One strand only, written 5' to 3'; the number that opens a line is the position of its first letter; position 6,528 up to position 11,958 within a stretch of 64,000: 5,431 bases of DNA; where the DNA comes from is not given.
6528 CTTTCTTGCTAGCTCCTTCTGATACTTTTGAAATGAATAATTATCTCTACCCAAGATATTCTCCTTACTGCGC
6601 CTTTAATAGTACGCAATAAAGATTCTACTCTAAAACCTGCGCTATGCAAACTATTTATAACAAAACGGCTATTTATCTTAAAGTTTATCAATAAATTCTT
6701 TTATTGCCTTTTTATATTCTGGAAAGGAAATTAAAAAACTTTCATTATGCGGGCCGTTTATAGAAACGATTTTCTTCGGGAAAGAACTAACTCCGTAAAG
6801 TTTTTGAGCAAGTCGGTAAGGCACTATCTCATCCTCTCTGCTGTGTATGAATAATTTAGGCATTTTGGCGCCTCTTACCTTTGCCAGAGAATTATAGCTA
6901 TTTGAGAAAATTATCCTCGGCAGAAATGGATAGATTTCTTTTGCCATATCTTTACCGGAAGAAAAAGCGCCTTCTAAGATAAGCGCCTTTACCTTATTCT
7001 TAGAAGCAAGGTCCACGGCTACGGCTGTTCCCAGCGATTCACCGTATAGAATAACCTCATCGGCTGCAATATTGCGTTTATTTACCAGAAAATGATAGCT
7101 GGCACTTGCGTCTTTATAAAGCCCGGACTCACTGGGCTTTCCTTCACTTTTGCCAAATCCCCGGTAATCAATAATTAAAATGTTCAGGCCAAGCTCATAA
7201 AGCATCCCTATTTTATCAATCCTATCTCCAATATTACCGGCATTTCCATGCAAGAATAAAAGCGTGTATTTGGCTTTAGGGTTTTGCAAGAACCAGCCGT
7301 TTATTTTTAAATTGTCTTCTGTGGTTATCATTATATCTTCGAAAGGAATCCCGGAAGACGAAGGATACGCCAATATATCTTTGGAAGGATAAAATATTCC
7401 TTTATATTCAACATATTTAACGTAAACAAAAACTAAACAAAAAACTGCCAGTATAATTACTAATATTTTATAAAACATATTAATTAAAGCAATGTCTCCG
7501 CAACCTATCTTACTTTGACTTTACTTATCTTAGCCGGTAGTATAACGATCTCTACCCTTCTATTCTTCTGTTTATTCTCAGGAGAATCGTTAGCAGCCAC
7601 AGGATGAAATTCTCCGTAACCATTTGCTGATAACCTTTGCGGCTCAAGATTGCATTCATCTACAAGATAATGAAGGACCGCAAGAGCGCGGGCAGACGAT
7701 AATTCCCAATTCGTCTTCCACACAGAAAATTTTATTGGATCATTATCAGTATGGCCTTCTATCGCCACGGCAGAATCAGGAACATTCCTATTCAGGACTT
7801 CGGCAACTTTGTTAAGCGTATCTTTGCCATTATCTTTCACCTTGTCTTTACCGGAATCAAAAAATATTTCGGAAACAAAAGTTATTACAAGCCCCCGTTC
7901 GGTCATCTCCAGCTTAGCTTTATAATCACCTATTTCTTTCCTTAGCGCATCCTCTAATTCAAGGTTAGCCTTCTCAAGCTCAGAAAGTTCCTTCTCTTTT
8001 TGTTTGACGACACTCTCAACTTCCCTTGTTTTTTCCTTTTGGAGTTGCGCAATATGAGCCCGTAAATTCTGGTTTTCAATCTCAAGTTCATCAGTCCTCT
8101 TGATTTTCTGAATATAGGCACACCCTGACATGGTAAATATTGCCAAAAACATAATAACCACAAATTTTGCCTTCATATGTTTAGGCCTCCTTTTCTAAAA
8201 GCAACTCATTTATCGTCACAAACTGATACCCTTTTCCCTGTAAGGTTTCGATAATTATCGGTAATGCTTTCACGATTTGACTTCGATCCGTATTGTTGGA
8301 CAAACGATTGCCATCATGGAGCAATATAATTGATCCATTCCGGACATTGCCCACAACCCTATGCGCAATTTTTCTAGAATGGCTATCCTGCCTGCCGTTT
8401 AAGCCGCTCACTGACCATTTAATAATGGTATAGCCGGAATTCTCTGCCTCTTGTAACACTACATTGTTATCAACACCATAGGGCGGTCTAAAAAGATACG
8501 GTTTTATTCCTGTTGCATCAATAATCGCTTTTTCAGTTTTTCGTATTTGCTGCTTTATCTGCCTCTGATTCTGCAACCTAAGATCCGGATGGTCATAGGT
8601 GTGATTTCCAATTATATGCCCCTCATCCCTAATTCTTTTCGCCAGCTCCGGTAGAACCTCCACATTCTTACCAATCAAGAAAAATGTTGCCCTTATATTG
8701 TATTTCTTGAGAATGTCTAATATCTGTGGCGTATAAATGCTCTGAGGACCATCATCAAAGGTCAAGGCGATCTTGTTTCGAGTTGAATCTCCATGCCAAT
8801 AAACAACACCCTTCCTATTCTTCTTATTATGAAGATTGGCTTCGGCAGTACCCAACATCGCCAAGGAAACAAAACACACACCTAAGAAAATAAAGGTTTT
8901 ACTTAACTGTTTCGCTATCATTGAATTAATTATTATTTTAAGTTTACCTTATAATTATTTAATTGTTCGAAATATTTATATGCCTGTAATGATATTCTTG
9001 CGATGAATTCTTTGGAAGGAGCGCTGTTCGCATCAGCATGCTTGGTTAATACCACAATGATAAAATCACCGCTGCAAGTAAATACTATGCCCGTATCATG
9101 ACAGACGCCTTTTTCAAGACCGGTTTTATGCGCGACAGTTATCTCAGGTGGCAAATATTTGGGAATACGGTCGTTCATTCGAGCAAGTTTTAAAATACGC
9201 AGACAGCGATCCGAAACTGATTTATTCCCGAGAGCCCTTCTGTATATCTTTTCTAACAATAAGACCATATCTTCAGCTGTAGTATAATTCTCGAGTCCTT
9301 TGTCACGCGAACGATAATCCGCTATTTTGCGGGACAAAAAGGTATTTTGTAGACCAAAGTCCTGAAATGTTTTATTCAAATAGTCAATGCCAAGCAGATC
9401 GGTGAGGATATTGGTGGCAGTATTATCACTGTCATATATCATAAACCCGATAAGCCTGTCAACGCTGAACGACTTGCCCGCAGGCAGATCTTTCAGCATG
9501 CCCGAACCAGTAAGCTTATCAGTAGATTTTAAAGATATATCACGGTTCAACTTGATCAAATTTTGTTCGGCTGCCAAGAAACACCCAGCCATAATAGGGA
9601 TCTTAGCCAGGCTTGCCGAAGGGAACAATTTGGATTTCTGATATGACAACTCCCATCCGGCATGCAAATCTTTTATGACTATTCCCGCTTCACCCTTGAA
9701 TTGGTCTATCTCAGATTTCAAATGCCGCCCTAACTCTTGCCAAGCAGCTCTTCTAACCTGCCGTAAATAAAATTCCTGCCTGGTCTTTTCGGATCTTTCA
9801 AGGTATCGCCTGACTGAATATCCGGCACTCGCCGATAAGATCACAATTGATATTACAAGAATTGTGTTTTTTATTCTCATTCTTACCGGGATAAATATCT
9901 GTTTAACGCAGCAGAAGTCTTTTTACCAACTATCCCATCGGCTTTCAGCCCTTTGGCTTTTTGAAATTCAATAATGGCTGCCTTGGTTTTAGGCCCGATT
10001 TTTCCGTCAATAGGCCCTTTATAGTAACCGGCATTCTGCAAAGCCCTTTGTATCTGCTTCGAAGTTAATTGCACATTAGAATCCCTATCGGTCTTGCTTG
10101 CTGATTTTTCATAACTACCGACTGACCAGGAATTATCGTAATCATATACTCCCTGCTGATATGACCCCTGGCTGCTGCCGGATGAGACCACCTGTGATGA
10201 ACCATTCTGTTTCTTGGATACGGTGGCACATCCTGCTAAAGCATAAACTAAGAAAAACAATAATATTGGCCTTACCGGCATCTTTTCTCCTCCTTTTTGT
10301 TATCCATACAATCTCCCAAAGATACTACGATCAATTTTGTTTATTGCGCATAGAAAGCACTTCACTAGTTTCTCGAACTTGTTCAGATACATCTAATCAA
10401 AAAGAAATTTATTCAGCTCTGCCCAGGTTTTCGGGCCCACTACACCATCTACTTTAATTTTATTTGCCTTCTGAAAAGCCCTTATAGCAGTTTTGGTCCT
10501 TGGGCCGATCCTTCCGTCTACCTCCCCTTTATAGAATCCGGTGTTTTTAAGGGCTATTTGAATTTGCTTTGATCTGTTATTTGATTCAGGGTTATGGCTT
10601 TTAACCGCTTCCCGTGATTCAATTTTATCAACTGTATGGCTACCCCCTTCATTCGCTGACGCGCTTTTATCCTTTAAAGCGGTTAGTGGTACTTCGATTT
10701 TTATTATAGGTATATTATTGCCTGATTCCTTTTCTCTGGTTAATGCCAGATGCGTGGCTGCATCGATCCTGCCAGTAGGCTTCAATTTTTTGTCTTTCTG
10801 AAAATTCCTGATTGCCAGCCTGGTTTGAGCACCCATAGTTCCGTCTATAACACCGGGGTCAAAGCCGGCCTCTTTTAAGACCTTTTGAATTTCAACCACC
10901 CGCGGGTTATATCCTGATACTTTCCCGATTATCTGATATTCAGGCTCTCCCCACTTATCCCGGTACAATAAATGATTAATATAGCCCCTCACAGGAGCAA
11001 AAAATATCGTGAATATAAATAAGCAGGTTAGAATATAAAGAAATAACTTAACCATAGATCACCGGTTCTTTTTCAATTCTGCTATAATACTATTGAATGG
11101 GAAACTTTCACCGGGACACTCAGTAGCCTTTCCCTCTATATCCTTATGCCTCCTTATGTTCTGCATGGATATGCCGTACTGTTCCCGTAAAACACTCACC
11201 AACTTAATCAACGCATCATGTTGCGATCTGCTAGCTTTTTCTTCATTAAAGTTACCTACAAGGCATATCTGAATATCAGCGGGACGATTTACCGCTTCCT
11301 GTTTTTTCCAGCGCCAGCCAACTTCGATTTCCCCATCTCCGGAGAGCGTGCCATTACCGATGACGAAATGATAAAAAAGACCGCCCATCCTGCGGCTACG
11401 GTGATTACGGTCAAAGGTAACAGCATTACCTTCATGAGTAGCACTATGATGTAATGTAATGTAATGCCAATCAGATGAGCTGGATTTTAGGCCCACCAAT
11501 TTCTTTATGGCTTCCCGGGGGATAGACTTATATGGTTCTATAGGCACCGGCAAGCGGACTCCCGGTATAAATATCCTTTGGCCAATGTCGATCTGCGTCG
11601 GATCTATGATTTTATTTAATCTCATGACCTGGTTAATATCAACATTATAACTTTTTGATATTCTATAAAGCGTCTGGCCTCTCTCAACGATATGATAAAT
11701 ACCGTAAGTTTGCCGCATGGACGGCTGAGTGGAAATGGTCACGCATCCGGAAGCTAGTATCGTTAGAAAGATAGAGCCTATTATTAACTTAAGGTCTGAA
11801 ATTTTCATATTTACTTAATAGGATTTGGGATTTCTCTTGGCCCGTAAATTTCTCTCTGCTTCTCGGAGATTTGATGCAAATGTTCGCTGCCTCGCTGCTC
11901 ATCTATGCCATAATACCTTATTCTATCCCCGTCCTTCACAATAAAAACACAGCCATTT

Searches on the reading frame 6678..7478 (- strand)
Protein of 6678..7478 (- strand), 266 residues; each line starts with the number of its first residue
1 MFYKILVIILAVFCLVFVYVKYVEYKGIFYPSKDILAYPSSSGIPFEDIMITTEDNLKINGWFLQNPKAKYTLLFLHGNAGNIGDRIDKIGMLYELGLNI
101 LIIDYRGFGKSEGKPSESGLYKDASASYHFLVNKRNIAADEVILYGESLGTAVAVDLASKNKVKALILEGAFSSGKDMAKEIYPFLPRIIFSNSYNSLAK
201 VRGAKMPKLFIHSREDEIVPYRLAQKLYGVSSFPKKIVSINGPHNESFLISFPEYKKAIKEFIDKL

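Call 113: search_protein_families(library=pfam, proteins=[window:6678-7478:-], max_evalue=0.00001)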
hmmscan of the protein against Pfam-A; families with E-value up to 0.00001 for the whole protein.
window:6678-7478:- (266 aa): 2 families
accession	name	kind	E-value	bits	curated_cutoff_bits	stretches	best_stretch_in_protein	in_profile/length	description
PF12146.15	Hydrolase_4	-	4.8e-14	52.7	27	1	68-182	2-119/239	Serine aminopeptidase, S33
PF00561.26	Abhydrolase_1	-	1e-12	48.7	25.8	1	72-179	2-110/245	alpha/beta hydrolase fold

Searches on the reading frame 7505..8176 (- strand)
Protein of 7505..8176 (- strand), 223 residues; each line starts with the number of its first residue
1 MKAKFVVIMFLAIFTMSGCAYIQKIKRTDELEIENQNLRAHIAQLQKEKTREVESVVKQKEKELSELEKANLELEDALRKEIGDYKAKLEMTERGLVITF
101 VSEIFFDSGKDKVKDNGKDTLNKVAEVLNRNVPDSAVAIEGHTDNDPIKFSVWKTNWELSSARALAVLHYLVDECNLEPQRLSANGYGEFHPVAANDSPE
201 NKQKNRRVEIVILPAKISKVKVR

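Call 113: search_protein_families(library=pfam, proteins=[window:7505-8176:-], max_evalue=0.00001)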
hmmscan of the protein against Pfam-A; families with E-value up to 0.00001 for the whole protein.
window:7505-8176:- (223 aa): 1 family
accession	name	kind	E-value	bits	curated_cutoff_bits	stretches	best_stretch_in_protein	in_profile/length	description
PF00691.25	OmpA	-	6.6e-20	71.7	27.2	1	105-206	1-98/98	OmpA family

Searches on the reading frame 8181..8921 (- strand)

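Call 113: search_protein_families(library=pfam, proteins=[window:8181-8921:-], max_evalue=0.00001)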
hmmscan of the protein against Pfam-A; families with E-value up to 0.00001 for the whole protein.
window:8181-8921:- (246 aa): 1 family
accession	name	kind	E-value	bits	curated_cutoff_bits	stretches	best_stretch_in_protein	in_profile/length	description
PF01522.26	Polysacc_deac_1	-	6.4e-42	142.9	23.1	1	45-166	3-123/124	Polysaccharide deacetylase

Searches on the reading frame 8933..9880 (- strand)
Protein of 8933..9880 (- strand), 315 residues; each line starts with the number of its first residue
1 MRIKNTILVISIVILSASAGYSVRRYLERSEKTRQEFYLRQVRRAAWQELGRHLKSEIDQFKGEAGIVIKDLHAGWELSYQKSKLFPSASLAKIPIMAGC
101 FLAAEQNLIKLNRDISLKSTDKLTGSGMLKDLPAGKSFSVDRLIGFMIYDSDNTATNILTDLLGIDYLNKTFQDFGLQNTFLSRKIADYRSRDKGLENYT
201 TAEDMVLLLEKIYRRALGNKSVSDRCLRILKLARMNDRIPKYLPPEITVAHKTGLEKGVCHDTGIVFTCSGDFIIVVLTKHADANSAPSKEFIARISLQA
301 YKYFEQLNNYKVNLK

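Call 113: search_protein_families(library=pfam, proteins=[window:8933-9880:-], max_evalue=0.00001)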
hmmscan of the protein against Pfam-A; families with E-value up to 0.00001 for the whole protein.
window:8933-9880:- (315 aa): 1 family
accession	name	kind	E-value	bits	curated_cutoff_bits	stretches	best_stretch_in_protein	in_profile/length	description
PF13354.11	Beta-lactamase2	-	2.2e-55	187.8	22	1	66-279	1-214/214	Beta-lactamase enzyme family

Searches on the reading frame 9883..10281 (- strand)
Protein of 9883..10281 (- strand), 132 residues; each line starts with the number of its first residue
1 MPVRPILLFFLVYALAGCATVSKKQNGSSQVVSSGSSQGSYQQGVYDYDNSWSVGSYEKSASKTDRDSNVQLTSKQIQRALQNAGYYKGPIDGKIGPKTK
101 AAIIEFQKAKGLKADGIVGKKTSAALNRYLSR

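Call 113: search_protein_families(library=pfam, proteins=[window:9883-10281:-], max_evalue=0.00001)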
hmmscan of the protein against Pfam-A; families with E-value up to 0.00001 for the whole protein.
window:9883-10281:- (132 aa): 2 families
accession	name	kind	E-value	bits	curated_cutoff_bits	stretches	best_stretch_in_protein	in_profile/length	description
PF01471.23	PG_binding_1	-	1.7e-19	70.2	23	1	75-126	6-57/57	Putative peptidoglycan binding domain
PF09374.15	PG_binding_3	-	7.8e-07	29.6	24.6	0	75-103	4-31/76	Predicted Peptidoglycan domain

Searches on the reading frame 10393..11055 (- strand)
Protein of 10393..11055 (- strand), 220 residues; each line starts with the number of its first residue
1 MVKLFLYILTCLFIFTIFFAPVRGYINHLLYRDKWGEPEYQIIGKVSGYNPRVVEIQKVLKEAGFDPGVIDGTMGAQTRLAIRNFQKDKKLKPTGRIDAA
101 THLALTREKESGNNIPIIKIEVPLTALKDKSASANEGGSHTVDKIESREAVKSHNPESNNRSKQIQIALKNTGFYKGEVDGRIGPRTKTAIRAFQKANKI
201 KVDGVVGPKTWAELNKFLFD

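Call 113: search_protein_families(library=pfam, proteins=[window:10393-11055:-], max_evalue=0.00001)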
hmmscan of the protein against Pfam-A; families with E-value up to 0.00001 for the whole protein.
window:10393-11055:- (220 aa): 3 families
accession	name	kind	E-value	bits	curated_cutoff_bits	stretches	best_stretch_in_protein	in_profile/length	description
PF01471.23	PG_binding_1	-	6.9e-36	122.7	23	2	160-214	3-57/57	Putative peptidoglycan binding domain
PF09374.15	PG_binding_3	-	2.2e-08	34.6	24.6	0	174-193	14-33/76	Predicted Peptidoglycan domain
PF08823.16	PG_binding_2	-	7.1e-08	33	21.1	0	154-199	10-55/74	Putative peptidoglycan binding domain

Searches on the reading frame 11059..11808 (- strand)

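Call 113: search_protein_families(library=pfam, proteins=[window:11059-11808:-], max_evalue=0.00001)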
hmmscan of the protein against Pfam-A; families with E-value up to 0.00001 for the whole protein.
window:11059-11808:- (249 aa): 2 families
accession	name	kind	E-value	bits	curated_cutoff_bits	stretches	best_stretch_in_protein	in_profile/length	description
PF01510.30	Amidase_2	-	3.3e-15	57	26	1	112-234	3-131/131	N-acetylmuramoyl-L-alanine amidase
PF01476.26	LysM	-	3.3e-13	49.8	20.9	1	39-82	1-43/43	LysM domain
